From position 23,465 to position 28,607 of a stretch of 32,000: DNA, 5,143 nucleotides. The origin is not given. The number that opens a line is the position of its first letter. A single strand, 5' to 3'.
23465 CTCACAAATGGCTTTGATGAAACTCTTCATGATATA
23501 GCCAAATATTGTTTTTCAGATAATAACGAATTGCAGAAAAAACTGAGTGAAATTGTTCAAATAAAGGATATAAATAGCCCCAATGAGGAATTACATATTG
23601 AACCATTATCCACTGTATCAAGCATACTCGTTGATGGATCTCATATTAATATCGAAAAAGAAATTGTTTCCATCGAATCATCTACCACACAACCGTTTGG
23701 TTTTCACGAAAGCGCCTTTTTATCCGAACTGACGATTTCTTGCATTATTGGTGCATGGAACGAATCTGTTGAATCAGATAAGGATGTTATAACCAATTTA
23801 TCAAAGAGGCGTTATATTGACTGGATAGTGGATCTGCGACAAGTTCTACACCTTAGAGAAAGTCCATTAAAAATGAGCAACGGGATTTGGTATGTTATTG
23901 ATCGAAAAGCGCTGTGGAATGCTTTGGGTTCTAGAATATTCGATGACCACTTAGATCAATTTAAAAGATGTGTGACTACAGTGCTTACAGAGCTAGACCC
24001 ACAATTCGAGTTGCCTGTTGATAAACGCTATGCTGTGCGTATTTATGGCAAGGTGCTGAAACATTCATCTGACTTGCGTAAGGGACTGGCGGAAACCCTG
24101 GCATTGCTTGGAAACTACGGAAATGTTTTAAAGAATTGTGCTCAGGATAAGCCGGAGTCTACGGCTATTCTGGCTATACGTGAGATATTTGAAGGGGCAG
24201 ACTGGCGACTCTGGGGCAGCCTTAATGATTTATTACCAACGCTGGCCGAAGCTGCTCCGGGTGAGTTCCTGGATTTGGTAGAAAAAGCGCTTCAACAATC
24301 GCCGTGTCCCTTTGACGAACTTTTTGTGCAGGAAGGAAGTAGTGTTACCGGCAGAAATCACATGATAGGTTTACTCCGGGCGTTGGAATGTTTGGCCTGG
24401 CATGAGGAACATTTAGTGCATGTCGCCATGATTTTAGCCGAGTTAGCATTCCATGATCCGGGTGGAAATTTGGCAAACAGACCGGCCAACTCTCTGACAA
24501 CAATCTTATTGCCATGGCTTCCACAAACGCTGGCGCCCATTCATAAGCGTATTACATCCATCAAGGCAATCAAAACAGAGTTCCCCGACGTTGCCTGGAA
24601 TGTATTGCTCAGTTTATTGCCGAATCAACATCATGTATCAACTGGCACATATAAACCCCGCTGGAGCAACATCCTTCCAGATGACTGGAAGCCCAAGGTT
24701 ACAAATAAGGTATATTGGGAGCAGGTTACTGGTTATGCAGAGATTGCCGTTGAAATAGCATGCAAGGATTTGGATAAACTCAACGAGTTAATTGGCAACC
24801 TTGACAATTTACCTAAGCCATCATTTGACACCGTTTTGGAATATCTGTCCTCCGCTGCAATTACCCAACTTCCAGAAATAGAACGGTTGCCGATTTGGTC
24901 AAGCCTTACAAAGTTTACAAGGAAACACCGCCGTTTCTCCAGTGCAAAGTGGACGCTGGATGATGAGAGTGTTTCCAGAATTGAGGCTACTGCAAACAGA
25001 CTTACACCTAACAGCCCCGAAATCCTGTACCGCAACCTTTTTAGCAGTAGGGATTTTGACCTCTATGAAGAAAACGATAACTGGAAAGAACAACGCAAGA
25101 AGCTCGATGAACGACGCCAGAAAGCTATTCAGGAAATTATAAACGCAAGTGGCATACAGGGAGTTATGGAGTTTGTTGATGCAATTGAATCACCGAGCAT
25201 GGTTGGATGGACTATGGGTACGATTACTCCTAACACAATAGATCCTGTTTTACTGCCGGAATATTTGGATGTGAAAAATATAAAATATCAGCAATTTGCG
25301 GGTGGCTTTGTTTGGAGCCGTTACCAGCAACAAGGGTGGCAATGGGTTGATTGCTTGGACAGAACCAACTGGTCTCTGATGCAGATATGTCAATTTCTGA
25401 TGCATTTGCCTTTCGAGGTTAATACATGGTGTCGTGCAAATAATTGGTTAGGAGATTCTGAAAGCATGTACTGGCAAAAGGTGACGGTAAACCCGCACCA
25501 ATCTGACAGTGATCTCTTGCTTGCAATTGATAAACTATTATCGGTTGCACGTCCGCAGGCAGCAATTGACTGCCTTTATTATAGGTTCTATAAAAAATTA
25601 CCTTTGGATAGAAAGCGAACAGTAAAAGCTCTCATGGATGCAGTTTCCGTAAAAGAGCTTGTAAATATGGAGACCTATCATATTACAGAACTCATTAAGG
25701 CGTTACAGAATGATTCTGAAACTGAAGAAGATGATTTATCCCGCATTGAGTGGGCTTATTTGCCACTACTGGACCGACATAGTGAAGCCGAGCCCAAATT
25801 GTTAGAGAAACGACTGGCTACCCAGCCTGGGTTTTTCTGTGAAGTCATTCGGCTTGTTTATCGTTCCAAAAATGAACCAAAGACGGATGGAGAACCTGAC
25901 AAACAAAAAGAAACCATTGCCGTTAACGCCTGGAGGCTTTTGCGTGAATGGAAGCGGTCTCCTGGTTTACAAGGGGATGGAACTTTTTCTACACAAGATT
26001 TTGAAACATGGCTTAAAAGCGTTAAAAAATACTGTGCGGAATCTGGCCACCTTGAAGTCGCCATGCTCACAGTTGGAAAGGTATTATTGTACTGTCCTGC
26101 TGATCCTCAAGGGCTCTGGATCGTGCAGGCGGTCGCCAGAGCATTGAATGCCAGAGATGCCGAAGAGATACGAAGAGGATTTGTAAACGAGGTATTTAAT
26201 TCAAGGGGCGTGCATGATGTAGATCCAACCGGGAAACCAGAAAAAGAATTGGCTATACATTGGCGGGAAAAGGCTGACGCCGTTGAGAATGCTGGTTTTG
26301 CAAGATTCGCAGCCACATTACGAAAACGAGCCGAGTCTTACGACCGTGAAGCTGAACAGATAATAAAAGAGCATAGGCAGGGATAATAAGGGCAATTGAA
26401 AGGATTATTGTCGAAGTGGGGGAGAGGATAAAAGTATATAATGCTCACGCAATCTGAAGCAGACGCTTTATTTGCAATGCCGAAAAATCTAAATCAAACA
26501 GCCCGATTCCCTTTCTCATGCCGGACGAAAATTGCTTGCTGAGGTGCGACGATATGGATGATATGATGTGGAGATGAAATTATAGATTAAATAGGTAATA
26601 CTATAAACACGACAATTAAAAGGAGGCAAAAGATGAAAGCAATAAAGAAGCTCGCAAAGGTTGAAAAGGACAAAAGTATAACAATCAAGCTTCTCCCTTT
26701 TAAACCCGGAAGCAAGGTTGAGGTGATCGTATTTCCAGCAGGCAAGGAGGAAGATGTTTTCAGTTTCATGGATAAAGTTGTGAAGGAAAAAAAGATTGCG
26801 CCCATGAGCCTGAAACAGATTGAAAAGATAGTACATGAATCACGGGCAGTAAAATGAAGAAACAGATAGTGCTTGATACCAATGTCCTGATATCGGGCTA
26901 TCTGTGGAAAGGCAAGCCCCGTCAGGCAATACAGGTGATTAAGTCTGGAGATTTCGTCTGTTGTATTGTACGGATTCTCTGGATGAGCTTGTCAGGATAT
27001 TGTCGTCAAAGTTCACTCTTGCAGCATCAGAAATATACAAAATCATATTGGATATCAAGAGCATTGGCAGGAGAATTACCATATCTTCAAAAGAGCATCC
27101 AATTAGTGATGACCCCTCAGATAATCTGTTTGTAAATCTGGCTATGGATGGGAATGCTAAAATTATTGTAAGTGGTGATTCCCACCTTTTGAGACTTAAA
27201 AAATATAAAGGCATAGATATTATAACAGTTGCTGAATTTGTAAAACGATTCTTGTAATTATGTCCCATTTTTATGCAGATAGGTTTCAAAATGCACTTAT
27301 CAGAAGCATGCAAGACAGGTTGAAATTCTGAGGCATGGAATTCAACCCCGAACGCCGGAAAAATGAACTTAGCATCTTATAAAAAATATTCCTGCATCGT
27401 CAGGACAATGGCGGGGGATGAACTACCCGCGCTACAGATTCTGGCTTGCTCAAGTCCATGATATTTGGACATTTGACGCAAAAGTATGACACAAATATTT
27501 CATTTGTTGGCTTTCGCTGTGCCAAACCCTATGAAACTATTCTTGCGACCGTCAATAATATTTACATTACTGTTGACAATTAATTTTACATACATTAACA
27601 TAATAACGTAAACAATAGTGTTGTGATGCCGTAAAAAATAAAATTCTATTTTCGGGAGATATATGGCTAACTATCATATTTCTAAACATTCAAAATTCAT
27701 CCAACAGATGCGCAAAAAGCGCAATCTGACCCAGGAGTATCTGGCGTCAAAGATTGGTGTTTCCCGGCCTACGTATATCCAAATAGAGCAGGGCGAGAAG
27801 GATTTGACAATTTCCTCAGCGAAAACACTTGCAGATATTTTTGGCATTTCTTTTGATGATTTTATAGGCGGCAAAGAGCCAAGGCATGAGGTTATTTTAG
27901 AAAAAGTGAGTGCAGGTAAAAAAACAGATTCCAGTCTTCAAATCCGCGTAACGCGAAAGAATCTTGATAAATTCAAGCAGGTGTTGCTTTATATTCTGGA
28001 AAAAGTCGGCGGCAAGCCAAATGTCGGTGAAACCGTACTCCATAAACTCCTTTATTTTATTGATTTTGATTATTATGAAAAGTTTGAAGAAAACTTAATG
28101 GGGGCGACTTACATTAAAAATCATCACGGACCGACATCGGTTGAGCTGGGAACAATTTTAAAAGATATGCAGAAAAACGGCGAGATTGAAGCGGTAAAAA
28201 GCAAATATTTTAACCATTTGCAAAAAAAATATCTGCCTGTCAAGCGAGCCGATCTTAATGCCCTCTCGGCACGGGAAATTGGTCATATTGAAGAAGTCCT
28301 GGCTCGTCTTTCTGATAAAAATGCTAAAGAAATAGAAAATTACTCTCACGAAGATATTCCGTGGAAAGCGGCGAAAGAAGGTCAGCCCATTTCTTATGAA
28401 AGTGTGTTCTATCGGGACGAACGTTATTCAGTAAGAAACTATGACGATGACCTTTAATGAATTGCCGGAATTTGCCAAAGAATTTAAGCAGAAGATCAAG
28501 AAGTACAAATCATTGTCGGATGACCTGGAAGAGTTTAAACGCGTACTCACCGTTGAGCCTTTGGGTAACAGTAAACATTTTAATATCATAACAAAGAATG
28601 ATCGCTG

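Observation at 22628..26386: Stand-alone 1252-aa SIR2-domain protein with a ~950-aa unassignable helical C-terminus: candidate DSR-like NAD+-depleting defence system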

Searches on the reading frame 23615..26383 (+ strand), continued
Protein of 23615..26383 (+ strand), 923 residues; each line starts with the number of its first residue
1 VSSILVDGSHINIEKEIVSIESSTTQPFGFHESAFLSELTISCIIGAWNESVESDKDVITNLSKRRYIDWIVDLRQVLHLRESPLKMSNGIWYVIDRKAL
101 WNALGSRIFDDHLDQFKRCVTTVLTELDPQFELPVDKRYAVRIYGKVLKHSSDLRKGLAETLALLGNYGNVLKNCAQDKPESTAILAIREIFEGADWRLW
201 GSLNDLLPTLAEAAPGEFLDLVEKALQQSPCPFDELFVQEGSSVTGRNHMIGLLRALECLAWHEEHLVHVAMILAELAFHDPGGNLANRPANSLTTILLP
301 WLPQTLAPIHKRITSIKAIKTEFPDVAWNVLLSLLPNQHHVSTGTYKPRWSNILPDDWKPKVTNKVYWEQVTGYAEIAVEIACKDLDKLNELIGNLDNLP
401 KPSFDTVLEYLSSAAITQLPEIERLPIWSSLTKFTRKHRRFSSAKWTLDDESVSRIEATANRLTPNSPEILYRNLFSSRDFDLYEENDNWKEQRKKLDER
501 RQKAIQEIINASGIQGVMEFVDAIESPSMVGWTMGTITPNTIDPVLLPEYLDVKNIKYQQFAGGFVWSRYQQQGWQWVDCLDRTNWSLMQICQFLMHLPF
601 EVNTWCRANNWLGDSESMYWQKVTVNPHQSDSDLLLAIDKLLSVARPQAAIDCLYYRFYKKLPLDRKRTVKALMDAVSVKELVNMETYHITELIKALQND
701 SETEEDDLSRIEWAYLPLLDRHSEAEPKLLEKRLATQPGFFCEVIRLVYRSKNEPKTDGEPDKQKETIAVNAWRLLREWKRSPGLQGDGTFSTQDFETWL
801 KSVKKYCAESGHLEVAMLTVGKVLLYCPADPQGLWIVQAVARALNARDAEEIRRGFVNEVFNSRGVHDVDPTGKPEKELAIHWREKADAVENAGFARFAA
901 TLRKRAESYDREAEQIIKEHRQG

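Call 50: get_annotated_region(hit=H3, flank=6000)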
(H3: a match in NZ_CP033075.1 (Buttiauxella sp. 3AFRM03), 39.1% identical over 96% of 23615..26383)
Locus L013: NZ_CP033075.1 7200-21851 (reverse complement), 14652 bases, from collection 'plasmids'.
description: Buttiauxella sp. 3AFRM03 plasmid pBTX_57, complete sequence
organism: Buttiauxella sp. 3AFRM03 (NCBI taxid 2479367)
taxonomy: Bacteria; Pseudomonadota; Gammaproteobacteria; Enterobacterales; Enterobacteriaceae; Buttiauxella; Buttiauxella sp. 3AFRM03
host: -; source: Cerambycidae sp.,pure isolate,larvae; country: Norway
typing (MOB-suite, as given by PLSDB): mobilizable; relaxase MOBC
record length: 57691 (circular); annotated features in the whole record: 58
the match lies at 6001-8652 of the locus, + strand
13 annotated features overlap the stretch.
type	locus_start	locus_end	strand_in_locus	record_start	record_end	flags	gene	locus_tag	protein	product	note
CDS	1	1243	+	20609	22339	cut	-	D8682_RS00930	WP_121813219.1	hybrid sensor histidine kinase/response regulator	GO:0000160 - phosphorelay signal transduction system [Evidence IEA]; GO:0007165 - signal transduction [Evidence IEA]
CDS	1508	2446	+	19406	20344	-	-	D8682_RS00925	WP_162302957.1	hypothetical protein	-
CDS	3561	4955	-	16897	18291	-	ltrA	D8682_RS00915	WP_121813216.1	group II intron reverse transcriptase/maturase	GO:0000373 - Group II intron splicing [Evidence IEA]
CDS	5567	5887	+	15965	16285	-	-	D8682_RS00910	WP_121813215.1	hypothetical protein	-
CDS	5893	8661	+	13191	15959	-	-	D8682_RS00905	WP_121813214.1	hypothetical protein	-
CDS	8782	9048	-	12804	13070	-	-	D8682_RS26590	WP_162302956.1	hypothetical protein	-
CDS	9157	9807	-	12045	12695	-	-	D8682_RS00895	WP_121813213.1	hypothetical protein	-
CDS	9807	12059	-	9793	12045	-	-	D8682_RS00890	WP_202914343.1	M23 family metallopeptidase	GO:0006508 - proteolysis [Evidence IEA]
CDS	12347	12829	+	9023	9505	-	-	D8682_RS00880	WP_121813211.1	hypothetical protein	-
CDS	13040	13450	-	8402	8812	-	-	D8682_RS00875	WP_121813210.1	type II toxin-antitoxin system HicB family antitoxin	-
CDS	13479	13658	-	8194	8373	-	-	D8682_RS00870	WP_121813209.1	type II toxin-antitoxin system HicA family toxin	-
CDS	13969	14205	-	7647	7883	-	-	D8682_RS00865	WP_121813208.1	plasmid partition protein ParG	-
CDS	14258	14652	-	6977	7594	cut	-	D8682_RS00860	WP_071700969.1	ParA family protein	-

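Call 51: get_annotated_region(hit=H5, flank=6000)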
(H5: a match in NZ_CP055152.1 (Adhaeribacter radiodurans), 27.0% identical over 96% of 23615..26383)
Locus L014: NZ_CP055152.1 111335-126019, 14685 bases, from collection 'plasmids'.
description: Adhaeribacter radiodurans strain KUDC8001 plasmid unnamed, complete sequence
organism: Adhaeribacter radiodurans (NCBI taxid 2745197)
taxonomy: Bacteria; Bacteroidota; Cytophagia; Cytophagales; Hymenobacteraceae; Adhaeribacter; Adhaeribacter radiodurans
host: -; source: Cell culture,rhizospheric soil; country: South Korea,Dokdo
typing (MOB-suite, as given by PLSDB): non-mobilizable
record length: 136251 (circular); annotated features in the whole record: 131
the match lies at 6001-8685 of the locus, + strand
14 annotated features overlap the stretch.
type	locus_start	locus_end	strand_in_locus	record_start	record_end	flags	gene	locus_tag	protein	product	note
CDS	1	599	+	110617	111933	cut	ltrA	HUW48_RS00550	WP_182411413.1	group II intron reverse transcriptase/maturase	GO:0000373 - Group II intron splicing [Evidence IEA]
CDS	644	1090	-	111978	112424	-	-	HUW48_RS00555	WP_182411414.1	hypothetical protein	-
CDS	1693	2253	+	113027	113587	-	-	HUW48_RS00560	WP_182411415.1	recombinase family protein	GO:0006310 - DNA recombination [Evidence IEA]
CDS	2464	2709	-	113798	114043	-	-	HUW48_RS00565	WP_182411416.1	hypothetical protein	-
CDS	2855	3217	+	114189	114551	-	-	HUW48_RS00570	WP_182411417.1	helix-turn-helix transcriptional regulator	-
CDS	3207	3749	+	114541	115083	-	-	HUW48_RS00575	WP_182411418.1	ImmA/IrrE family metallo-endopeptidase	-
CDS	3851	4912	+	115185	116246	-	-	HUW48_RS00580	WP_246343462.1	PDDEXK nuclease domain-containing protein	-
CDS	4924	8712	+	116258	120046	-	-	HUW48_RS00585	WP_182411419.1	hypothetical protein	-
CDS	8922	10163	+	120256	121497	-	-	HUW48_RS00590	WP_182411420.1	DUF4238 domain-containing protein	-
CDS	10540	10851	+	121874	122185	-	-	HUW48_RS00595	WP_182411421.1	antibiotic biosynthesis monooxygenase family protein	-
CDS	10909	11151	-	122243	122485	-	-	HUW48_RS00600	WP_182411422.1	hypothetical protein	-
CDS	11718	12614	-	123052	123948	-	-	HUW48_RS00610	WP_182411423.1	mechanosensitive ion channel family protein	-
CDS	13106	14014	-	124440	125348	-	-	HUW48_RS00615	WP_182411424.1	YihY/virulence factor BrkB family protein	-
CDS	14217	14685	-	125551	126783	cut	-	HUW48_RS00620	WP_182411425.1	sodium:proton antiporter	GO:0006814 - sodium ion transport [Evidence IEA]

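Call 52: search_protein_families(library=pfam, proteins=[L010:6125-9685:+, L011:5636-9697:+, L012:152-4261:+, L013:5567-5884:+, L013:5893-8658:+, L014:4924-8709:+, L014:3851-4909:+], max_evalue=0.01)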
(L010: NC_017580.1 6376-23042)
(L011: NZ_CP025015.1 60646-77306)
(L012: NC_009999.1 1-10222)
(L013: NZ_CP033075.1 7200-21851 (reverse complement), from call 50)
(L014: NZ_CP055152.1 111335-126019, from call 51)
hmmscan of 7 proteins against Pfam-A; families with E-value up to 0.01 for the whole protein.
L010:6125-9685:+ (1187 aa): 0 families

L011:5636-9697:+ (1354 aa): 1 family
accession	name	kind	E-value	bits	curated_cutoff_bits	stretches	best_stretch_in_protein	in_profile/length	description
PF01381.28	HTH_3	-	0.00055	20.4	23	1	20-54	2-36/55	Helix-turn-helix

L012:152-4261:+ (1370 aa): 3 families
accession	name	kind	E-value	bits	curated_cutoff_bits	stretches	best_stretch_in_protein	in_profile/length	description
PF01381.28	HTH_3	-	7.6e-09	35.9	23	1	15-65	2-52/55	Helix-turn-helix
PF13560.12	HTH_31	-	0.0001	22.9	27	1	22-62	14-55/64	Helix-turn-helix domain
PF15943.11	YdaS_toxin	-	0.0071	16.6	30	0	26-62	12-48/65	Bacterial toxin YdaS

L013:5567-5884:+ (106 aa): 1 family
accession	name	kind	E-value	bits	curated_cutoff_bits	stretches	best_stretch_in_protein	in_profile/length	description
PF20701.3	HetE-N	-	1.5e-40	138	25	1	1-102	1-102/102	Het-E N-terminal domain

L013:5893-8658:+ (922 aa): 0 families

L014:4924-8709:+ (1262 aa): 0 families

L014:3851-4909:+ (353 aa): 2 families
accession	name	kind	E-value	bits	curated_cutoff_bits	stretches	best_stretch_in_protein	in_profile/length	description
PF06250.17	YhcG_C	-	2.6e-66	222.7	32.5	1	187-340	2-157/157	YhcG PDDEXK nuclease domain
PF17761.7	DUF1016_N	-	1.1e-37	129.6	32.8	1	12-165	1-137/137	DUF1016 N-terminal domain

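Call 57: search_protein_families(library=padloc, alignment_id=A1, max_evalue=0.1)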
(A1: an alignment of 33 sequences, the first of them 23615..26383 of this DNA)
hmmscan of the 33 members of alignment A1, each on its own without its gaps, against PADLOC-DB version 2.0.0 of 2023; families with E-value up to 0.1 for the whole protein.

A. member 1, window:23615-26383:+ (923 aa): 0 families

B. families by the number of members that match (of 33 scanned): 22 families
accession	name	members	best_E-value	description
PDLC02384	pAgo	9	1e-138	-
PDLC02419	Aga_SIR2-PNTD1-PNTD2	9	1.5e-82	Class I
PDLC02420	Aga_SIR2-PNTD1-PNTD2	9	1.3e-64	Class I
PDLC02401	Aga_SIR2-PNTD1-PNTD2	9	9.7e-56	Class I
PDLC02402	Aga_SIR2-PNTD1-PNTD2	9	2.8e-36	Class I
PDLC05061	PDC-S65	9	2.5e-26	-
PDLC05060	PDC-S65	9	5.8e-19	-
PDLC02418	Aga_SIR2-Kinase-PNTD1-PNTD2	7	2.9e-08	Class I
PDLC03991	PD-Lambda-4_A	7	3.8e-05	-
PDLC00409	ThsA1|ThsA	5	2.9e-08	STALD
PDLC00407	ThsA1|ThsA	4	1e-05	STALD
PDLC02408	Aga_SIR2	4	0.00013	Class II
PDLC04081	SIR2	3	0.00086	-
PDLC04082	SIR2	2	2.9e-05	-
PDLC02186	SIR2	2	0.0079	-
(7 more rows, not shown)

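Call 63: find_related_loci(query=A2, collection=genome_contigs, flank=10000)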
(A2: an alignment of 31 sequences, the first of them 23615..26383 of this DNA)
Query A2 (923 aa) in genome_contigs; peptide patterns used: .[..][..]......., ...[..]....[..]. (x = any residue, [..] = any of these).
600 stretches matched a pattern (row limit reached: there are more); 585 encode a relative of the query (tblastn E <= 1e-3); the best 80 are kept; 80 distinct loci.
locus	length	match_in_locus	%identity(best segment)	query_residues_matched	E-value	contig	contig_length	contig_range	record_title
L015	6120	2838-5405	73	67-921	0e+0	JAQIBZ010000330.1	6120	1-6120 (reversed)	MAG: Desulfobacteraceae bacterium isolate GH14 k119_124684, whole genome shotgun sequence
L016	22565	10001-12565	63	67-920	0e+0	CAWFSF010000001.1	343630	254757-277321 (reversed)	MAG: Nitrospirota bacterium isolate MFD00905.bin.2.216 genome assembly, contig: contig_11754, whole genome shotgun seque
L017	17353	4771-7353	61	63-921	0e+0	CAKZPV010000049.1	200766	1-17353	MAG TPA_asm: uncultured Nitrospirae bacterium isolate ERR2094167_bin.119_CONCOCT_v1.1_MAG genome assembly, contig: ERZ65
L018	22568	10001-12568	61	67-921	0e+0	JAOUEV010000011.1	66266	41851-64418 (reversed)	MAG: Nitrospirota bacterium isolate 4_1_July_SF_Bin20 4_1_July_SF_Bin20_scaffold_95_c1, whole genome shotgun sequence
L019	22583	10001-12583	62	63-921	0e+0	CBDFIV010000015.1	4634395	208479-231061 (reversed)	MAG: Nitrospirales bacterium isolate 6ce9fd5e-8c52-4360-8823-ce70652d3893 genome assembly, contig: contig_15, whole geno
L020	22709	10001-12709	56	22-919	0e+0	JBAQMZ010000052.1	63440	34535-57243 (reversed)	MAG: Candidatus Methanoperedens sp. isolate MFD12050_ilm_asm_bin25 k127_58355, whole genome shotgun sequence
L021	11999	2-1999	77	253-921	0e+0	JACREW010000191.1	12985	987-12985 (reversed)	MAG: Nitrospirae bacterium isolate NC_groundwater_1709_Pr3_B-0.1um_46_8 SR-2_scaffold_141_2850575, whole genome shotgun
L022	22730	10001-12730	56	13-922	0e+0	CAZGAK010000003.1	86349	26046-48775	MAG TPA_asm: uncultured Syntrophaceae bacterium isolate SRP178699_co1_632 genome assembly, contig: NODE_181_length_86349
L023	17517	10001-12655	56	37-920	0e+0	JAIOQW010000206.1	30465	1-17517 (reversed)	MAG: Methanosarcinales archaeon isolate SMBSF02 c_000000000026, whole genome shotgun sequence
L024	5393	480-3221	55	9-922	0e+0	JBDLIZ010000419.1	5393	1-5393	MAG: Pseudomonadota bacterium isolate MAG064 MAG064_419, whole genome shotgun sequence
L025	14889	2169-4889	54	16-922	0e+0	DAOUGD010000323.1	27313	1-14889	MAG TPA_asm: Anaerolineae bacterium isolate R24_97 k131_694345, whole genome shotgun sequence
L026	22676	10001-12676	56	28-920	0e+0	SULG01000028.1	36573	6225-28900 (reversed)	MAG: Candidatus Jettenia ecosi isolate J2 contig00082, whole genome shotgun sequence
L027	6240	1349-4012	54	35-921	0e+0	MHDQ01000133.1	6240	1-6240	MAG: Nitrospinae bacterium RIFCSPLOWO2_12_FULL_45_22 rifcsplowo2_12_scaffold_23386, whole genome shotgun sequence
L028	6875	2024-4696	54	28-922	0e+0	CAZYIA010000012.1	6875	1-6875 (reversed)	MAG TPA_asm: uncultured Candidatus Saccharibacteria bacterium isolate SRP263991_co5_231 genome assembly, contig: NODE_21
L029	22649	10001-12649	53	39-920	0e+0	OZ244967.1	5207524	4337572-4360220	MAG: Granulosicoccaceae bacterium isolate 69fe04f5-5af2-44a6-ae30-c983e8064af8 genome assembly, chromosome: 1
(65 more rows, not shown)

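Call 71: search_solved_structures(query=A6, max_evalue=10)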
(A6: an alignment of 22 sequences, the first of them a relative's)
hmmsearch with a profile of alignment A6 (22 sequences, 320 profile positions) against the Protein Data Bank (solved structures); distinct sequences matched with E-value up to 10: 4.
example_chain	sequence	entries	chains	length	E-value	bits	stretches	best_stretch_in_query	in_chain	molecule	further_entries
7qep_O5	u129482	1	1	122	0.44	12.6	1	226-287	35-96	60S ribosomal protein L35-1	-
8hio_A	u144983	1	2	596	1.1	11.2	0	5-41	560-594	Cas12m2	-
8hhl_A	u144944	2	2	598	1.1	11.2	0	5-41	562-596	Cas12m2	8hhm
5im6_U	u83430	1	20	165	1.9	10.5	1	6-35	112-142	Designed self-assembling icosahedral cage I32-28 dimeric subunit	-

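Call 84: search_protein_families(library=padloc, proteins=[L011:5636-9697:+, L012:152-4261:+, L014:4924-8709:+, L010:6125-9685:+, P0135, P0121], max_evalue=0.1)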
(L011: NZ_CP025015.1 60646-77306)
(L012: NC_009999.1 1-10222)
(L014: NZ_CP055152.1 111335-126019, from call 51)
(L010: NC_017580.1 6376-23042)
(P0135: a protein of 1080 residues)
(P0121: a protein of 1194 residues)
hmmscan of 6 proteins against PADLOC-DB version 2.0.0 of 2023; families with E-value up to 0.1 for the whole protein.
L011:5636-9697:+ (1354 aa): 4 families
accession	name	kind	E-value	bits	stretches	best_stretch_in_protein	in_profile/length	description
PDLC03669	Control_protein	-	5.8e-13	47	1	14-81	9-77/96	control protein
PDLC03949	RmrA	-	0.00052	17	1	14-67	2-55/363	-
PDLC03952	RmrA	-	0.00095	16.1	1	13-67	21-75/395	-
PDLC03953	RmrA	-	0.003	14.8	1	16-64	7-55/373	-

L012:152-4261:+ (1370 aa): 2 families
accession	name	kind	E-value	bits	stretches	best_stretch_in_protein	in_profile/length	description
PDLC03991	PD-Lambda-4_A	-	9.5e-05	18.2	1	635-802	562-726/1283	-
PDLC02926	HTH_VI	-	0.018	13.3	1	21-93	13-84/92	-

L014:4924-8709:+ (1262 aa): 0 families

L010:6125-9685:+ (1187 aa): 0 families

P0135 (1080 aa): 0 families

P0121 (1194 aa): 2 families
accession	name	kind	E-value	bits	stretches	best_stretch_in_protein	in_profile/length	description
PDLC00759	Effector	-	1.7e-18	64.4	2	158-237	418-493/506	PN-superfamily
PDLC04726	PDC-M60C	-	1.3e-14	51.9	1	54-241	193-397/407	-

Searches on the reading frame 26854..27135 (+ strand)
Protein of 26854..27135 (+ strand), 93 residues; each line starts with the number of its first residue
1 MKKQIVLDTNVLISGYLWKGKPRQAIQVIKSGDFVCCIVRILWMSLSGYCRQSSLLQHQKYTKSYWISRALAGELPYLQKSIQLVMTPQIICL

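Call 10: search_protein_families(library=pfam, proteins=[window:26854-27135:+], max_evalue=0.01)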
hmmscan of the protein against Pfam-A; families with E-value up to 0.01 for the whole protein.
window:26854-27135:+ (93 aa): 2 families
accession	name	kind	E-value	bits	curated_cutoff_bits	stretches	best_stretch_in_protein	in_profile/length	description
PF13470.12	PIN_3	-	0.00035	21.8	27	1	5-41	2-41/115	PIN domain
PF01535.26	PPR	-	0.008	16.8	25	0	10-30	4-24/31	PPR repeat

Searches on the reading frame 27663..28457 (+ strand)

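Call 10: search_protein_families(library=pfam, proteins=[window:27663-28457:+], max_evalue=0.01)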
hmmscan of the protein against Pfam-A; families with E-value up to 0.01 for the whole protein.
window:27663-28457:+ (264 aa): 6 families
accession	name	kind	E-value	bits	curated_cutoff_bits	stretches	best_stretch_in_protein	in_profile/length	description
PF13274.11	SocA_Panacea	-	5.7e-17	63.1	25.7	1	126-235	1-113/113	Antitoxin SocA-like, Panacea domain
PF01381.28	HTH_3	-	2.8e-15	56.5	23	1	13-67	1-55/55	Helix-turn-helix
PF12844.13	HTH_19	-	2.2e-10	40.7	30.2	1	11-70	2-61/64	Helix-turn-helix domain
PF13560.12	HTH_31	-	7.5e-06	26.6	27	1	13-63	6-57/64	Helix-turn-helix domain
PF13443.12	HTH_26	-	1.3e-05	25.8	22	1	13-68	2-58/63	Cro/C1-type HTH DNA-binding domain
PF08279.18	HTH_11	-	0.004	17.5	25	0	10-37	3-31/55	HTH domain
